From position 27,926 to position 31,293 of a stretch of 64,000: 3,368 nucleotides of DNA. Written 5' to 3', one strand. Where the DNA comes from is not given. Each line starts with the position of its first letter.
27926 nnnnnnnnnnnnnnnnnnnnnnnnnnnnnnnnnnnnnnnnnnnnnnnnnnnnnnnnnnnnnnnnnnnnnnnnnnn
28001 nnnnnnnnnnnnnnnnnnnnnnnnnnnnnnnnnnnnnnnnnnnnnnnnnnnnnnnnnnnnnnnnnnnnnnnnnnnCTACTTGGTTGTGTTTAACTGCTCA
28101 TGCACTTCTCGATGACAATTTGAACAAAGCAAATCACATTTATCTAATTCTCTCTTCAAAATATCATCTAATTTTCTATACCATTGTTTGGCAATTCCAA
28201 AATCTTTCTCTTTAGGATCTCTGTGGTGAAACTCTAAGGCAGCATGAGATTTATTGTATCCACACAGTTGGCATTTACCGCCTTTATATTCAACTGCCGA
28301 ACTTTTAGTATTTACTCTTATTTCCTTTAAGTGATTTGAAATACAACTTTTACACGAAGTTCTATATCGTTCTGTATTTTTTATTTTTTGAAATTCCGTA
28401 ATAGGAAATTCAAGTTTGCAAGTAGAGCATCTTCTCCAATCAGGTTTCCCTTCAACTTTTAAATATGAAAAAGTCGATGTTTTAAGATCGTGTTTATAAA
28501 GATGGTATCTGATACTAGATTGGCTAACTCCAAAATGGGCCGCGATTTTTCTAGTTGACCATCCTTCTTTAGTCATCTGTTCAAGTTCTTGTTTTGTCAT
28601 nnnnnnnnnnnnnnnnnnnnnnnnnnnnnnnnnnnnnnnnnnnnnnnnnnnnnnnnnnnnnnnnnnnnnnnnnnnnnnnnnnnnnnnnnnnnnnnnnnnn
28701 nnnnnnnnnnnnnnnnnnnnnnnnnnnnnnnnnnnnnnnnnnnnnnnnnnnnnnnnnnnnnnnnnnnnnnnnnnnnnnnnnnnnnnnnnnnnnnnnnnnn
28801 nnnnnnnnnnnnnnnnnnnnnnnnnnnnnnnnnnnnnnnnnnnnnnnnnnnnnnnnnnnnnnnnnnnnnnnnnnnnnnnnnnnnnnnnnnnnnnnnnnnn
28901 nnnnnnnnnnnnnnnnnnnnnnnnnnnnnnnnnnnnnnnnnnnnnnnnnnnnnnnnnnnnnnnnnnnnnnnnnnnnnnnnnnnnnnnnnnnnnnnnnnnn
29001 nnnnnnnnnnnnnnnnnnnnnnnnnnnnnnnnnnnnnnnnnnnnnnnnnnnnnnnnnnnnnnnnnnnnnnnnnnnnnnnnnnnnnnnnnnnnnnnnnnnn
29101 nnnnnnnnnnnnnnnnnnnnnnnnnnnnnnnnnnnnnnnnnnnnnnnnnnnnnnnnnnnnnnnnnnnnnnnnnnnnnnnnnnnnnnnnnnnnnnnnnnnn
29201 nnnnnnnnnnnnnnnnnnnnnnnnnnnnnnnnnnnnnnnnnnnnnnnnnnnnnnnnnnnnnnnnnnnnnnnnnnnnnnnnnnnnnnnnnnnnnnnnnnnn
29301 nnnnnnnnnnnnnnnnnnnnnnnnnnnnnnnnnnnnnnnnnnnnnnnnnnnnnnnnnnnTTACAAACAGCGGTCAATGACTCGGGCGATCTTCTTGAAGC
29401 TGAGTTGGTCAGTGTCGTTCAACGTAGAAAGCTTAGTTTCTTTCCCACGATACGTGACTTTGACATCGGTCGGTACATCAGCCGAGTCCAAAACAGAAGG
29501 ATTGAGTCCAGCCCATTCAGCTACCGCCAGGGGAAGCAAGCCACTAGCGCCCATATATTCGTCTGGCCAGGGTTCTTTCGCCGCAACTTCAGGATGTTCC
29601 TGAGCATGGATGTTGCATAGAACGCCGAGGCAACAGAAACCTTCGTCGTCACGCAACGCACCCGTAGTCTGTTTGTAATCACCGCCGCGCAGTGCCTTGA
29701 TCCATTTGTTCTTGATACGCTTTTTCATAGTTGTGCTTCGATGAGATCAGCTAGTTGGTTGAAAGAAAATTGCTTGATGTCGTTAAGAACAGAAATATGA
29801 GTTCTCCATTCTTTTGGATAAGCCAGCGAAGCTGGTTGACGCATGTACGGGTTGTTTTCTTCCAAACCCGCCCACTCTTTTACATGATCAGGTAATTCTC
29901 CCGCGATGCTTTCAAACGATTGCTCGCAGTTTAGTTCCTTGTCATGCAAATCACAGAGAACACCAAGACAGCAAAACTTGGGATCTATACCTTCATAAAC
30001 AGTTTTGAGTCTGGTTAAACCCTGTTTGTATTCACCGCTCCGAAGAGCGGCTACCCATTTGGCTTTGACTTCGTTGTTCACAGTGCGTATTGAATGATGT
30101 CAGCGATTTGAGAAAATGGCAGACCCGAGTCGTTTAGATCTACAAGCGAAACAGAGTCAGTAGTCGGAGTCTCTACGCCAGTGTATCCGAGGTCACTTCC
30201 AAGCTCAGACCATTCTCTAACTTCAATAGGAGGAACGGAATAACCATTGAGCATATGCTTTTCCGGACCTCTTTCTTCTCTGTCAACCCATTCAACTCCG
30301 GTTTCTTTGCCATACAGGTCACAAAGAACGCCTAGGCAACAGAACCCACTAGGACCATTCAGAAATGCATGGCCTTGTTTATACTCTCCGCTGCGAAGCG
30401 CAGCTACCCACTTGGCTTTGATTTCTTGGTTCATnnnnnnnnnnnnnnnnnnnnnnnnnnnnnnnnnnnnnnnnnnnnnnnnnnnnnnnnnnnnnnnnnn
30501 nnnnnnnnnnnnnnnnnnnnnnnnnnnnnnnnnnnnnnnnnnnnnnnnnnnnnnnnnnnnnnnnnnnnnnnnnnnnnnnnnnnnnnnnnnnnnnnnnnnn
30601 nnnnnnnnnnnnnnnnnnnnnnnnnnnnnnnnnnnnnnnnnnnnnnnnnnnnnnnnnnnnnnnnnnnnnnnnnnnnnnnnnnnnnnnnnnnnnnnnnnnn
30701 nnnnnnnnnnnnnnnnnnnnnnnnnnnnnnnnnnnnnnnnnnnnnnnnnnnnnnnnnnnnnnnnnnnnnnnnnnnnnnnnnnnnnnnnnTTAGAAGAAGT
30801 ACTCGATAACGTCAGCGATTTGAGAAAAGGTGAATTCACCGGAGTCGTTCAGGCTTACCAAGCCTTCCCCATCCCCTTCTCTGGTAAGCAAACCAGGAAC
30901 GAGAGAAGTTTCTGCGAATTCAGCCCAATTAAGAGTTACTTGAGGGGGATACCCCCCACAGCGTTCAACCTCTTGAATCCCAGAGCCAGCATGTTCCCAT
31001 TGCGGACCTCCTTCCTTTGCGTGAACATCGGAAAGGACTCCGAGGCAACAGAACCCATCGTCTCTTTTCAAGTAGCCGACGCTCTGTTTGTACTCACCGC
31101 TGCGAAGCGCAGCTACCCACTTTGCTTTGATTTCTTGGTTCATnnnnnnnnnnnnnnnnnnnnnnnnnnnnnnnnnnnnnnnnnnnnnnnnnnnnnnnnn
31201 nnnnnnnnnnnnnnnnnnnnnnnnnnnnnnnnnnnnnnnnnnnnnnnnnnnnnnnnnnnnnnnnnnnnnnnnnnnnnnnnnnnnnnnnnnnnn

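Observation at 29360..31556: Tandem array of six diversified paralogous small genes with conserved N- and C-termini and a hypervariable core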

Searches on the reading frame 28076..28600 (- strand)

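Call 20: search_protein_families(library=phrogs, proteins=[window:28076-28600:-], max_evalue=0.001)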
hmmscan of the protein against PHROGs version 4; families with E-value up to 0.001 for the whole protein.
window:28076-28600:- (174 aa): 11 families
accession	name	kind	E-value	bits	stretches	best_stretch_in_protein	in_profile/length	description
phrog_2255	-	DNA, RNA and nucleotide metabolism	9.9e-36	124.2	1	52-171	50-173/211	HNH endonuclease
phrog_3106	-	DNA, RNA and nucleotide metabolism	6.7e-22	79.4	1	45-171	106-225/252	HNH endonuclease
phrog_35854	-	DNA, RNA and nucleotide metabolism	2.7e-18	67.5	1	104-169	3-69/145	HNH endonuclease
phrog_4234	-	DNA, RNA and nucleotide metabolism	1.5e-09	38.6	1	92-165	14-81/130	HNH endonuclease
phrog_30726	-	unknown function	1.3e-08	35.8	1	100-170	42-114/159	-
phrog_1035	-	DNA, RNA and nucleotide metabolism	1.9e-05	25.7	1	55-169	63-172/271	endonuclease VII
phrog_8048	-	DNA, RNA and nucleotide metabolism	2e-05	25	1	96-172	165-231/273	HNH endonuclease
phrog_3855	-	DNA, RNA and nucleotide metabolism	7.5e-05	24.1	0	4-36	70-102/115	HTH DNA binding protein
phrog_1271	-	DNA, RNA and nucleotide metabolism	0.00023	21.7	0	76-171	241-320/361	HNH endonuclease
phrog_740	-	DNA, RNA and nucleotide metabolism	0.00044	20.3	1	97-170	28-88/332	HNH endonuclease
phrog_664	-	DNA, RNA and nucleotide metabolism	0.00079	20.3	0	4-36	91-123/210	DNA binding protein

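Call 21: search_protein_families(library=pfam, proteins=[window:28076-28600:-], max_evalue=0.001)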
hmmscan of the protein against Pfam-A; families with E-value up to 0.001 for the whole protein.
window:28076-28600:- (174 aa): 1 family
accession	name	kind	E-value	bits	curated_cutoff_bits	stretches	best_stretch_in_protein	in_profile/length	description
PF13384.12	HTH_23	-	0.00033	20.8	24.6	1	9-31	13-35/50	Homeodomain-like domain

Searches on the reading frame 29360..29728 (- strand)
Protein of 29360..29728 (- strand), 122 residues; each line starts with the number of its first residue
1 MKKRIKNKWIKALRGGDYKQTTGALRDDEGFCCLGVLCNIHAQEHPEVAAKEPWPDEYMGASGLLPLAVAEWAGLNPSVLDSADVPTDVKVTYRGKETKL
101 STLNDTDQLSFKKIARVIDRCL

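Call 4: search_protein_families(library=pfam, proteins=[window:29360-29728:-], max_evalue=1)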
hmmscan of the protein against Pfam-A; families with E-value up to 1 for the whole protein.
window:29360-29728:- (122 aa): 0 families

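Call 5: search_protein_families(library=phrogs, proteins=[window:29360-29728:-], max_evalue=0.01)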
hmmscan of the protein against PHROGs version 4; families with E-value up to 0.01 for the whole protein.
window:29360-29728:- (122 aa): 1 family
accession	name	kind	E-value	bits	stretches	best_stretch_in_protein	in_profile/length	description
phrog_18067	-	unknown function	2.7e-23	83.8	1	1-120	1-127/129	-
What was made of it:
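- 29360..29728 (-): c6, DUF8296 paralogue, 122 aa. The only non-acidic copy (pI 7.6) and the best conserved: it is the last gene of the array in all four sister phages. phrog_18067 E 2.7e-23 (call 5).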

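Call 10: search_protein_families(library=ncbifam, proteins=[window:29360-29728:-], max_evalue=1)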
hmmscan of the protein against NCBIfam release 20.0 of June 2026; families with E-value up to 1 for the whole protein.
window:29360-29728:- (122 aa): 0 families

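Call 11: search_protein_families(library=padloc, proteins=[window:29360-29728:-], max_evalue=1)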
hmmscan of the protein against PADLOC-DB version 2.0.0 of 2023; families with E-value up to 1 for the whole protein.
window:29360-29728:- (122 aa): 0 families

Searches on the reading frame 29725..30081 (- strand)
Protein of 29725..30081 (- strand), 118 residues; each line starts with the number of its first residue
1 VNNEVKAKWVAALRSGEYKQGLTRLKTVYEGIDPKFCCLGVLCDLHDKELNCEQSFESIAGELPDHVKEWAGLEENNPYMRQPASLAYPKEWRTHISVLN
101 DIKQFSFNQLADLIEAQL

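Call 4: search_protein_families(library=pfam, proteins=[window:29725-30081:-], max_evalue=1)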
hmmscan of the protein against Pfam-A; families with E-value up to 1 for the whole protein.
window:29725-30081:- (118 aa): 0 families

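Call 5: search_protein_families(library=phrogs, proteins=[window:29725-30081:-], max_evalue=0.01)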
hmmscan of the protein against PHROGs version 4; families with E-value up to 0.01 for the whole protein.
window:29725-30081:- (118 aa): 1 family
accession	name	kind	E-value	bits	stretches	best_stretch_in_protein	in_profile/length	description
phrog_18067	-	unknown function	8.3e-22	78.9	1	1-117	1-128/129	-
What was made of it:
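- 29725..30081 (-): c5, DUF8296 paralogue, 118 aa, GTG start overlapping the c4 TGA, with a 5-aa insertion before the CCLG motif. phrog_18067 E 8.3e-22 (call 5).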

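Call 10: search_protein_families(library=ncbifam, proteins=[window:29725-30081:-], max_evalue=1)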
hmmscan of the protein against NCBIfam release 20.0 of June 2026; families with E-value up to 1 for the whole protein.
window:29725-30081:- (118 aa): 0 families

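Call 11: search_protein_families(library=padloc, proteins=[window:29725-30081:-], max_evalue=1)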
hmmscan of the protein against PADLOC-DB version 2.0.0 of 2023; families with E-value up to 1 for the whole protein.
window:29725-30081:- (118 aa): 0 families

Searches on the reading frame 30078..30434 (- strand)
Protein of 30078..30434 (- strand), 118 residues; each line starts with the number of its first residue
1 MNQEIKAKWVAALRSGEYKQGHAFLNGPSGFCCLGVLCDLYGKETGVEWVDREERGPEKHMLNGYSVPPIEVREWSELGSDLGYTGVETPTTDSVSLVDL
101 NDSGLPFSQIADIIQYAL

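Call 4: search_protein_families(library=pfam, proteins=[window:30078-30434:-], max_evalue=1)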
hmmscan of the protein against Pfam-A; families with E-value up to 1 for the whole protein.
window:30078-30434:- (118 aa): 0 families

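Call 5: search_protein_families(library=phrogs, proteins=[window:30078-30434:-], max_evalue=0.01)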
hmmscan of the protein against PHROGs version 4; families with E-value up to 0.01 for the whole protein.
window:30078-30434:- (118 aa): 1 family
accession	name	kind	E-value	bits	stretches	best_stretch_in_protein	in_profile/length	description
phrog_18067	-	unknown function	5.2e-22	79.6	1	1-115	1-126/129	-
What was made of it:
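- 30078..30434 (-): c4, DUF8296 paralogue, 118 aa, pI 4.5. phrog_18067 E 5.2e-22 (call 5).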

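Call 10: search_protein_families(library=ncbifam, proteins=[window:30078-30434:-], max_evalue=1)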
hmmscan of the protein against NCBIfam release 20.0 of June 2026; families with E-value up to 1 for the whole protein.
window:30078-30434:- (118 aa): 0 families

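Call 11: search_protein_families(library=padloc, proteins=[window:30078-30434:-], max_evalue=1)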
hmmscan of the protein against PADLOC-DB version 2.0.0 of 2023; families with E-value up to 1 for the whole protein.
window:30078-30434:- (118 aa): 0 families

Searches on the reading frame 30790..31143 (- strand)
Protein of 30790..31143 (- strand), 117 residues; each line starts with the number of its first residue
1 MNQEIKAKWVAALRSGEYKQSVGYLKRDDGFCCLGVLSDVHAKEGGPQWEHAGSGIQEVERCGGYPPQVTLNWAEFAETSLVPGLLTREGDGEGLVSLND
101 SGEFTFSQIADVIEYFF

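Call 4: search_protein_families(library=pfam, proteins=[window:30790-31143:-], max_evalue=1)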
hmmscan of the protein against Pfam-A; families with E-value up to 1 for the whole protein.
window:30790-31143:- (117 aa): 0 families

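Call 5: search_protein_families(library=phrogs, proteins=[window:30790-31143:-], max_evalue=0.01)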
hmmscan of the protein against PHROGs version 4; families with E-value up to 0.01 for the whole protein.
window:30790-31143:- (117 aa): 1 family
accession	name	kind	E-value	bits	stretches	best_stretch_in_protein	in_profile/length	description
phrog_18067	-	unknown function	3.6e-18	67.2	1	1-114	1-126/129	-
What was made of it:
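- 30790..31143 (-): c2, DUF8296 paralogue, 117 aa, pI 4.5. The third Cys is replaced (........). phrog_18067 E 3.6e-18 (call 5).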

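Call 10: search_protein_families(library=ncbifam, proteins=[window:30790-31143:-], max_evalue=1)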
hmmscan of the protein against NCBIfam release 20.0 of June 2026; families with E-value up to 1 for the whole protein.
window:30790-31143:- (117 aa): 0 families

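Call 11: search_protein_families(library=padloc, proteins=[window:30790-31143:-], max_evalue=1)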
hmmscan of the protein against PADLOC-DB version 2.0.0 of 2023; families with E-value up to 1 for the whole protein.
window:30790-31143:- (117 aa): 0 families
